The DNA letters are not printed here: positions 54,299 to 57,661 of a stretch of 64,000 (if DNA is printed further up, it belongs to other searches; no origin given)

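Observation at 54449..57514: Tandem fusion of two complete PilB/GspE secretion ATPases in one 1021-aa protein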

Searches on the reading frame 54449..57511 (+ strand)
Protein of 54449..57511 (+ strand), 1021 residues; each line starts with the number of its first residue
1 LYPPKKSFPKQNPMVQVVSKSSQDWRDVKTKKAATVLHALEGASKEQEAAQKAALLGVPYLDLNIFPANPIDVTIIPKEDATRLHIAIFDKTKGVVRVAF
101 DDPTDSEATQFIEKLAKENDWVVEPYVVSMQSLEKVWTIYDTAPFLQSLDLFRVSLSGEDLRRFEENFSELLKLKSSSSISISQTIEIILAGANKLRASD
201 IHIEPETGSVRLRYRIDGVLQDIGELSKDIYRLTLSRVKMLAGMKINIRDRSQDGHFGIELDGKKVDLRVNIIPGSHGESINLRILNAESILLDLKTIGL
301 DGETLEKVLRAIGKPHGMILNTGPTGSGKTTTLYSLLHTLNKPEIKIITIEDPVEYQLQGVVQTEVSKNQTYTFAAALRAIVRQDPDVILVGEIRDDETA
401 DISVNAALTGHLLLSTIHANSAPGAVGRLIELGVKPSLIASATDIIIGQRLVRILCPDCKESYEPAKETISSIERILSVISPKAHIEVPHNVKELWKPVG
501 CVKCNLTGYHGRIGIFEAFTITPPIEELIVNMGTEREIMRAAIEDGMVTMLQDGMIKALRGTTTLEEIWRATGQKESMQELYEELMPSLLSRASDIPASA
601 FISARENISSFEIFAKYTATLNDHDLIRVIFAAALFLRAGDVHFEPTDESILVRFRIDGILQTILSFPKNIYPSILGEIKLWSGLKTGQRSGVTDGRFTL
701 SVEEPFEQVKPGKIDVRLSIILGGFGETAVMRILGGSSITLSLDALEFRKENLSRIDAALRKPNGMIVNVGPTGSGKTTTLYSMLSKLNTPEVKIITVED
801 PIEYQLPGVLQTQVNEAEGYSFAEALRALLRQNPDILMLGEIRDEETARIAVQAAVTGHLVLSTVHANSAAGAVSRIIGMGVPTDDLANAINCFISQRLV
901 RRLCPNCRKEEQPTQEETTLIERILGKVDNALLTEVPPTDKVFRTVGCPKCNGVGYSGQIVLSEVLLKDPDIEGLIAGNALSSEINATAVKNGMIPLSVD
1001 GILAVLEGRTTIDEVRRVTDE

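Call 3: search_protein_families(library=pfam, proteins=[window:54449-57511:+], max_evalue=0.01)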
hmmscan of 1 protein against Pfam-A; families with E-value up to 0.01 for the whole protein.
window:54449-57511:+ (1021 aa): 35 families (the best 25 are shown)
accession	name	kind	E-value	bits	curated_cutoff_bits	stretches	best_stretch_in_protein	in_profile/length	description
PF00437.27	T2SSE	-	2.1e-218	724.7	24.9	2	180-570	6-370/370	Type II/IV secretion system protein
PF13401.12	AAA_22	-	8.6e-09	36.2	27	1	316-355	5-44/130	AAA domain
PF05157.20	MshEN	-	7.7e-08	32.7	23.1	1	56-129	1-72/90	MshEN domain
PF25199.1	nSTAND_NTPase5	-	1e-07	32.3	34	0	306-360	30-86/145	Novel STAND NTPase 5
PF12775.13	AAA_7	-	4.5e-07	30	25.8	0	308-375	25-95/181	P-loop containing dynein motor region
PF13173.12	AAA_14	-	6.3e-07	29.9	27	0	766-871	4-100/129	AAA domain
PF13191.12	AAA_16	-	8.8e-07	30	32.6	0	304-364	11-64/167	AAA ATPase domain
PF20720.3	nSTAND3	-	1.4e-06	28.5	27.2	0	314-355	15-56/155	Novel STAND NTPase 3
PF13604.12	AAA_30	-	8.1e-06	26.1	27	0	309-347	11-49/191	AAA domain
PF00004.35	AAA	-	1.2e-05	26.2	21.2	0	770-842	4-66/131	ATPase family associated with various cellular activities (AAA)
PF04851.21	ResIII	-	2e-05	25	22.5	0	304-348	11-57/164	Type III restriction enzyme, res subunit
PF16796.11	Microtub_bd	-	3.4e-05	24.2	27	0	755-786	82-113/155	Microtubule binding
PF00005.33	ABC_tran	-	3.9e-05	24.7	25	0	766-798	13-44/137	ABC transporter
PF13086.12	AAA_11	-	5.5e-05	23.5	27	0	305-342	7-43/257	AAA domain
PF02492.25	cobW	-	9.4e-05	22.5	20.7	0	322-349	6-34/180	CobW/HypB/UreG, nucleotide-binding domain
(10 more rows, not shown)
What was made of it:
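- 54614..54835 (+): N1 / MshEN-like domain (aa 56-129), present once per chain. Pfam PF05157, E = 7.7e-8 (call 3).
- Checked: Pfam finds two T2SSE (PF00437) stretches plus an N-terminal MshEN/N1 domain at aa 56-129 (call 3).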

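Call 4: search_protein_families(library=ncbifam, proteins=[window:54449-57511:+], max_evalue=0.001)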
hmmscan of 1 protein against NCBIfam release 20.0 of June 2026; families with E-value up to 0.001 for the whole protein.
window:54449-57511:+ (1021 aa): 31 families (the best 25 are shown)
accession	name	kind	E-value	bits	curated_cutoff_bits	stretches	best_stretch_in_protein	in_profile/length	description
TIGR02533.1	type_II_gspE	equivalog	2.2e-260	864.3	630.25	2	77-572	5-486/486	type II secretion system ATPase GspE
TIGR02538.1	type_IV_pilB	equivalog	2.4e-245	815.5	675.65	2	26-572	24-562/564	type IV-A pilus assembly ATPase PilB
NF007755.0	PRK10436.1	equivalog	3.7e-217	721.5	617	2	172-576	75-463/465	type II secretion system protein GspE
NF053534.1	T4PilAsmATPsTfpB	equivalog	2.5e-206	686.6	850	2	75-572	96-582/584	type IV pilus assembly ATPase TfpB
NF041000.1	ATPase_ComGA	equivalog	4e-140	465.4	300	2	189-453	3-266/267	competence type IV pilus ATPase ComGA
TIGR01420.1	pilT_fam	subfamily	1.2e-98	330.5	319.1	2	186-432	2-242/343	PilT/PilU family type 4a pilus ATPase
TIGR02525.1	plasmid_TraJ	equivalog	9.9e-56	189.3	368.3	2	252-433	87-273/372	plasmid transfer ATPase TraJ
NF058587.1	archaellum_moto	equivalog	6.5e-38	130.8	550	2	768-887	279-405/527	archaellum flagellar ATPase motor FlaI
TIGR02524.1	dot_icm_DotB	equivalog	7.3e-38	130.7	463.3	2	189-452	9-279/358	Dot/Icm type IV secretion system ATPase DotB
TIGR02788.1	VirB11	equivalog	5.8e-33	114.2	249.95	2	316-433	144-266/308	P-type DNA transfer ATPase VirB11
TIGR02782.1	TrbB_P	equivalog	2.2e-30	106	304.55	2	309-441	129-270/303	P-type conjugative transfer ATPase TrbB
TIGR03819.1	heli_sec_ATPase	hypoth_equivalog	4.2e-29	101.8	373.15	2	275-443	136-311/340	TadA family conjugal transfer-associated ATPase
NF053672.1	bindosome_BasE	exception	9.5e-26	90.6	1000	2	768-884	274-395/512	bindosome assembly system ATPase subunit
NF010469.0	PRK13894.1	subfamily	1.2e-25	90.6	508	2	306-435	139-270/320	conjugal transfer ATPase TrbB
NF010407.0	PRK13833.1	subfamily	1.4e-23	83.9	499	2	311-437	140-267/323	conjugal transfer protein TrbB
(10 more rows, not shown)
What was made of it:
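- On VirB11/TrbB type IV secretion ATPases: The whole protein scores 114 and 106 bits (call 4).
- VirB11 and TrbB models score 114 and 106 bits for the whole protein, against cut-offs of 250 and 305 (call 4).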
